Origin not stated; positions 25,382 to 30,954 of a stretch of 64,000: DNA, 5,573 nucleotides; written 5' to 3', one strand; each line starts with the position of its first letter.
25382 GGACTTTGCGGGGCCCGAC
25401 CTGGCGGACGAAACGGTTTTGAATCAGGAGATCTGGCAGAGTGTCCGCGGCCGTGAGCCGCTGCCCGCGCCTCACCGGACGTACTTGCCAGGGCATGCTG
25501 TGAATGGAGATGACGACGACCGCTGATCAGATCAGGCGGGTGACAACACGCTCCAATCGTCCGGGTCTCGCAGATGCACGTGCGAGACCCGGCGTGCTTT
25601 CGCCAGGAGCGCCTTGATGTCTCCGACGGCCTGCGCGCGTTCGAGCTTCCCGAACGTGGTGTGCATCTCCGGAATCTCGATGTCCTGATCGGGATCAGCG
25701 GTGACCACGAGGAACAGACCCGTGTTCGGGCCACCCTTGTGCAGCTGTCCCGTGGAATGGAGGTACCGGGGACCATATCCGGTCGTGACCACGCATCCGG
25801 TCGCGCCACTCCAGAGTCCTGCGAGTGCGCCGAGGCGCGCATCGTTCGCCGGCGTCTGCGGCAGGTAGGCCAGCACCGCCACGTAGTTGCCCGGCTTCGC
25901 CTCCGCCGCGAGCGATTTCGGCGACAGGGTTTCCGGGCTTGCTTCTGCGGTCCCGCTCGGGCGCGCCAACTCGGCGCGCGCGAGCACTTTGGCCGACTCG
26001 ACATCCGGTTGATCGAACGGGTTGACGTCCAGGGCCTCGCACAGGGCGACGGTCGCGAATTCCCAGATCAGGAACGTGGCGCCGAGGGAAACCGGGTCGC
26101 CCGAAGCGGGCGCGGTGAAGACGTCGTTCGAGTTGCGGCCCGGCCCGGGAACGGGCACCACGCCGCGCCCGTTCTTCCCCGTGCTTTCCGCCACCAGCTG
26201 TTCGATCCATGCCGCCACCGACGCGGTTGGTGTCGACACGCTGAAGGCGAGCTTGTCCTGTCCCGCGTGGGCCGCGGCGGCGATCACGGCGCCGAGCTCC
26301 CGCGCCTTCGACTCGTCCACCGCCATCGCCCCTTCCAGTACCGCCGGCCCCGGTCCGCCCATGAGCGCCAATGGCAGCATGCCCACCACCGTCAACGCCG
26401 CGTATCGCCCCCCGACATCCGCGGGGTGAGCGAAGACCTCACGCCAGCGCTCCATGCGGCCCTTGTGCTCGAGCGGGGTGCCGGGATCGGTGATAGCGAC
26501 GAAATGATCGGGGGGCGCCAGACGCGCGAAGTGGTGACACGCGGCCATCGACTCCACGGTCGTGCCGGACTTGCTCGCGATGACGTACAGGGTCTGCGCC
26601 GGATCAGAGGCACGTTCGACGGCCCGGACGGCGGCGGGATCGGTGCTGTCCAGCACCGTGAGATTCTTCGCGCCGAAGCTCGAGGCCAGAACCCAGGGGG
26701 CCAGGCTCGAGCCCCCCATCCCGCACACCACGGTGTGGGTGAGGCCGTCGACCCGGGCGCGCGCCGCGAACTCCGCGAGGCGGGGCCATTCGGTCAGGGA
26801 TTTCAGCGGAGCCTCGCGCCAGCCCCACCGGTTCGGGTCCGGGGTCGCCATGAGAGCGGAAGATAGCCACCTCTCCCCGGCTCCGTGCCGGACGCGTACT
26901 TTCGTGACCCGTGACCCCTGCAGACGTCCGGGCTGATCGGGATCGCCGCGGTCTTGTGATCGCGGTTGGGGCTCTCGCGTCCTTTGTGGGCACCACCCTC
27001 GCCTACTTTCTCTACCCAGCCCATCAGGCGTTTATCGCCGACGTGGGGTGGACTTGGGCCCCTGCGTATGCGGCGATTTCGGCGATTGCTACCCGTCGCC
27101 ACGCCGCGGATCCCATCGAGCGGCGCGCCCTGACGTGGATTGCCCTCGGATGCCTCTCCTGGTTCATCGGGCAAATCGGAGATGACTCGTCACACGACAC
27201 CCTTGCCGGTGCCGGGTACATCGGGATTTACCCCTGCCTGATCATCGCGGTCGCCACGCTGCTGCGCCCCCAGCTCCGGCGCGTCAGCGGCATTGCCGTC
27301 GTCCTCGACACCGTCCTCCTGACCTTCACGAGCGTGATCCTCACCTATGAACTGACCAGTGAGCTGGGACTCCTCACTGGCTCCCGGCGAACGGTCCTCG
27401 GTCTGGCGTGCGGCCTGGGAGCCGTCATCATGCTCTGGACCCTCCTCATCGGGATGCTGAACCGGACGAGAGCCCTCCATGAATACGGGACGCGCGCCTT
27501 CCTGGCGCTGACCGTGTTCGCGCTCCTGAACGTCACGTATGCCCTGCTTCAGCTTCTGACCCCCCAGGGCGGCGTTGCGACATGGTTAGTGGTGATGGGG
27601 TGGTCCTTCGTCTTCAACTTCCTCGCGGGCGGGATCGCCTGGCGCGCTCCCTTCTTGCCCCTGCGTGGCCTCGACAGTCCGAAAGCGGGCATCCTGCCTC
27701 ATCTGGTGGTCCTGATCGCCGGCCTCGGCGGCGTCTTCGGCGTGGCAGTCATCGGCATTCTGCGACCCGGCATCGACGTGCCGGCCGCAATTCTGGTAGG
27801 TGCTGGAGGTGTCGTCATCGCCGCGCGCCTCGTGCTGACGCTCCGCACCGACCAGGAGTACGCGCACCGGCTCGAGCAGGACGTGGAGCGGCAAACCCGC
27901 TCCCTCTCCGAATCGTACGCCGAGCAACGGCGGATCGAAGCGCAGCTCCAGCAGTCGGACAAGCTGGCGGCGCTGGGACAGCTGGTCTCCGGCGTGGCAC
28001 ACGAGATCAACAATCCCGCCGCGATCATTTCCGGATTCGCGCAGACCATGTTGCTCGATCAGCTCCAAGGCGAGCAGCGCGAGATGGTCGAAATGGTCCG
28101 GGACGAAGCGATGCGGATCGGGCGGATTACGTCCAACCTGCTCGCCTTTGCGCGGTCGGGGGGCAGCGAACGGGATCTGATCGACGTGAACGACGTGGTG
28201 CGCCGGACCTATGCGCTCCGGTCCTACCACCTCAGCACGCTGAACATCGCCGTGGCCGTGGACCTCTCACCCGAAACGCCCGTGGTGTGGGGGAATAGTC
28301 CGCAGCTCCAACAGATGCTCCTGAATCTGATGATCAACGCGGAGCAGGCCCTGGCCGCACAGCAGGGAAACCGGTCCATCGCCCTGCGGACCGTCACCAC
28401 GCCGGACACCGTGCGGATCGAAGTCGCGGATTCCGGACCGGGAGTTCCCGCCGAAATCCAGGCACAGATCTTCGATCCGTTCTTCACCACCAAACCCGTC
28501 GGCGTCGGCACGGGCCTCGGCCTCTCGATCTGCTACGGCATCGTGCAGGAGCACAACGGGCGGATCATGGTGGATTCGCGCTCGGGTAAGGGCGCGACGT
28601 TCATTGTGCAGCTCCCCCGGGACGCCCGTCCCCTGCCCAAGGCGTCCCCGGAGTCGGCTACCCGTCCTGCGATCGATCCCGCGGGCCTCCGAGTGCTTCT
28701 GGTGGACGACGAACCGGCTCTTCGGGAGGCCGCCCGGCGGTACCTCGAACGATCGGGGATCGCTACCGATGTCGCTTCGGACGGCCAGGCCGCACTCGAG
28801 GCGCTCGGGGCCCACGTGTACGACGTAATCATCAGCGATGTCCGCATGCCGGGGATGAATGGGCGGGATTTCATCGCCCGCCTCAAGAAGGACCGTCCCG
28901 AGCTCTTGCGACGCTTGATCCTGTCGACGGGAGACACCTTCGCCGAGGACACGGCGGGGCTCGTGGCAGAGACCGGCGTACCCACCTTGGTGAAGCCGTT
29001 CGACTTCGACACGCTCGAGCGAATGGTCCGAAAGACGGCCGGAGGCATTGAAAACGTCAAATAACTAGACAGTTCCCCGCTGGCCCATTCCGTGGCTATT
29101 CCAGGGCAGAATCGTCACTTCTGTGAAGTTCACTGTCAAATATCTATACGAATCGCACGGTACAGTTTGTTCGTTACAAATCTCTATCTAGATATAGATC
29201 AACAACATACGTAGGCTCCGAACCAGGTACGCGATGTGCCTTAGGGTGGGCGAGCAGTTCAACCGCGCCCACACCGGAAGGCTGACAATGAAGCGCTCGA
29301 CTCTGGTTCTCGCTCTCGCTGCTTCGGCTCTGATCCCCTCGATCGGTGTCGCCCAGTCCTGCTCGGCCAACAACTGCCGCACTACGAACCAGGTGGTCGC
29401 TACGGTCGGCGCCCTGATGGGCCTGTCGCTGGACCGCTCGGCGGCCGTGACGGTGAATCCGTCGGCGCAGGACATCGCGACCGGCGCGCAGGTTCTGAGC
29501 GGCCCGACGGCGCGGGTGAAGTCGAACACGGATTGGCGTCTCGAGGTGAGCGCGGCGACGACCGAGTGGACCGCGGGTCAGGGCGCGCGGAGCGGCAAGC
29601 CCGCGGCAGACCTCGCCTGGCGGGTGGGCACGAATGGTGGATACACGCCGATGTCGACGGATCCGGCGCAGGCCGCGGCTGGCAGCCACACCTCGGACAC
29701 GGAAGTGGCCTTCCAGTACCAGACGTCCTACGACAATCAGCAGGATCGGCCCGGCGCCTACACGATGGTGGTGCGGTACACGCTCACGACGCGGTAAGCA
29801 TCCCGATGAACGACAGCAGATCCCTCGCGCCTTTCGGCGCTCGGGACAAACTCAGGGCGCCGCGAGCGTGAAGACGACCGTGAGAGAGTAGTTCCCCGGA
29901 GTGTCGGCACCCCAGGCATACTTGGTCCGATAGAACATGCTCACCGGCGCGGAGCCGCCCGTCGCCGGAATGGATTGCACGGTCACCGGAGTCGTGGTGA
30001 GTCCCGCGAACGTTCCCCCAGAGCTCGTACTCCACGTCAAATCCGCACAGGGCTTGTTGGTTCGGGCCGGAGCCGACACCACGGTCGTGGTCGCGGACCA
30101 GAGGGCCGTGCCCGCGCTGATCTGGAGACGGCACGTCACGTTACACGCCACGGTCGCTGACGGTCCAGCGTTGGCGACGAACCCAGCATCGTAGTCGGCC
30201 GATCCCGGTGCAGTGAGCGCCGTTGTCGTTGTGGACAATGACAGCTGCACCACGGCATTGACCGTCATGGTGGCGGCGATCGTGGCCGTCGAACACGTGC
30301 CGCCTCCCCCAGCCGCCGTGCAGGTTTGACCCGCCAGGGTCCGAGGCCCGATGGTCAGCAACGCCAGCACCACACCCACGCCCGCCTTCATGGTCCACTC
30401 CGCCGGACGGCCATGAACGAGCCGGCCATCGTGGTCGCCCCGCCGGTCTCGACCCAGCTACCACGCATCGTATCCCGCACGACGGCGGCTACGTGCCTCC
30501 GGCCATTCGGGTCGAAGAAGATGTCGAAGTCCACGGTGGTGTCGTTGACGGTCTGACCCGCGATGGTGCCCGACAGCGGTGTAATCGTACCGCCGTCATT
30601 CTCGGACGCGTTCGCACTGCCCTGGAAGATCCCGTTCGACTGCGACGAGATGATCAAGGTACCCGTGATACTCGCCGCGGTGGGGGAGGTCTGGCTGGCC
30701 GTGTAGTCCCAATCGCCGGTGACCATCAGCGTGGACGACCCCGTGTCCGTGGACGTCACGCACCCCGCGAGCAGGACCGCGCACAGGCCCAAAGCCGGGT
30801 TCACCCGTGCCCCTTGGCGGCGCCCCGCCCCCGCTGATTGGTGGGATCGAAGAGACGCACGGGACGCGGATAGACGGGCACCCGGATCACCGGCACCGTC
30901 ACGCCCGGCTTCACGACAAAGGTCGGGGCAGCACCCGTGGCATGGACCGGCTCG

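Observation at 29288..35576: Non-canonical chaperone-usher-like fibre operon: pilin-like paralogs, PapD-like protein, 981-aa barrel protein and lipoprotein, all translationally coupled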

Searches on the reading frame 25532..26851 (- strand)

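Call 101: search_protein_families(library=pfam, max_evalue=0.00001, proteins=[window:25532-26851:-])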
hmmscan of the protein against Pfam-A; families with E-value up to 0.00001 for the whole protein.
window:25532-26851:- (439 aa): 1 family
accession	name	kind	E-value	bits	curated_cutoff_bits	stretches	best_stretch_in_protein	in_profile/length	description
PF00342.24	PGI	-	1.8e-12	47.1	22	1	34-180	93-251/486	Phosphoglucose isomerase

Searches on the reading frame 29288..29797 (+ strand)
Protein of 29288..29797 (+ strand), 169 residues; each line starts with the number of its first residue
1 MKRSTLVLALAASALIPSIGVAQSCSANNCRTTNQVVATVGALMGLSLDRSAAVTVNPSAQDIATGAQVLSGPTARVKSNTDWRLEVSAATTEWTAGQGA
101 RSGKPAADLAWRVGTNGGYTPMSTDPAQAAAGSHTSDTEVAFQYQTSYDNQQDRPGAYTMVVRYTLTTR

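Call 3: search_protein_families(library=pfam, max_evalue=1, proteins=[window:29288-29797:+])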
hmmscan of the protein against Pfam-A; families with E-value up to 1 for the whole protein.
window:29288-29797:+ (169 aa): 0 families

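Call 4: search_protein_families(library=ncbifam, max_evalue=1, proteins=[window:29288-29797:+])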
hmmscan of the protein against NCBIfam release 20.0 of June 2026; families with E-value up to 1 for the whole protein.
window:29288-29797:+ (169 aa): 1 family
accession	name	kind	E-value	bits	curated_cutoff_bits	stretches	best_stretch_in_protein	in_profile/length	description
TIGR03769.1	P_ac_wall_RPT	domain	0.065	13.8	30.9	1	154-168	11-25/41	TIGR03769 domain-containing protein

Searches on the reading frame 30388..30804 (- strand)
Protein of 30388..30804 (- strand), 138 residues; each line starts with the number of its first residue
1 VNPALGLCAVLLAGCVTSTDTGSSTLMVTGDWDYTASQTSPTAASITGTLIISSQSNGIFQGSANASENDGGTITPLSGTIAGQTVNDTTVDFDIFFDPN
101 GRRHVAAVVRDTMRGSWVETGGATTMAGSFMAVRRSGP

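Call 3: search_protein_families(library=pfam, max_evalue=1, proteins=[window:30388-30804:-])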
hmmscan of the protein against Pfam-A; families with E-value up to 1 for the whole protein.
window:30388-30804:- (138 aa): 0 families

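Call 4: search_protein_families(library=ncbifam, max_evalue=1, proteins=[window:30388-30804:-])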
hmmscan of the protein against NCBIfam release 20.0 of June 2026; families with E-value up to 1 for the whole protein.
window:30388-30804:- (138 aa): 0 families

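Call 93: search_solved_structures(query=A7, max_evalue=10, show_alignments=1)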
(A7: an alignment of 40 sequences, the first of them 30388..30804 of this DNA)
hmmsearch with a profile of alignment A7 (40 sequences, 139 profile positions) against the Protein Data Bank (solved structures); distinct sequences matched with E-value up to 10: 0.

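Call 94: search_protein_families(library=pfam, alignment_id=A7, max_evalue=1)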
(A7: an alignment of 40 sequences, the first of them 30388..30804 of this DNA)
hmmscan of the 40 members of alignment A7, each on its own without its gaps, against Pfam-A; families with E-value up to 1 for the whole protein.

A. member 1, window:30388-30804:- (138 aa): 0 families

B. families by the number of members that match (of 40 scanned): 10 families
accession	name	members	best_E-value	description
PF14930.12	Qn_am_d_aII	1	0.021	Quinohemoprotein amine dehydrogenase, alpha subunit domain II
PF13399.11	LytR_C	1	0.027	LytR cell envelope-related transcriptional attenuator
PF20844.2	PCF11_RFEG_rpt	1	0.11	Pre-mRNA cleavage complex 2 protein Pcf11, RFEGP repeat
PF12380.14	Peptidase_C62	1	0.13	Gill-associated viral 3C-like peptidase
PF02432.21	Fimbrial_K88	1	0.18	Fimbrial, major and minor subunit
PF13567.11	DUF4131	1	0.2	Domain of unknown function (DUF4131)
PF11569.14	Homez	1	0.2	Homeodomain leucine-zipper encoding, Homez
PF20963.2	Acanthaporin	1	0.23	Acanthaporin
PF23368.1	DUF7092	1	0.39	Domain of unknown function (DUF7092)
PF21721.2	Gp38_N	1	0.81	Phage tail fibre adhesin Gp38 N-terminal domain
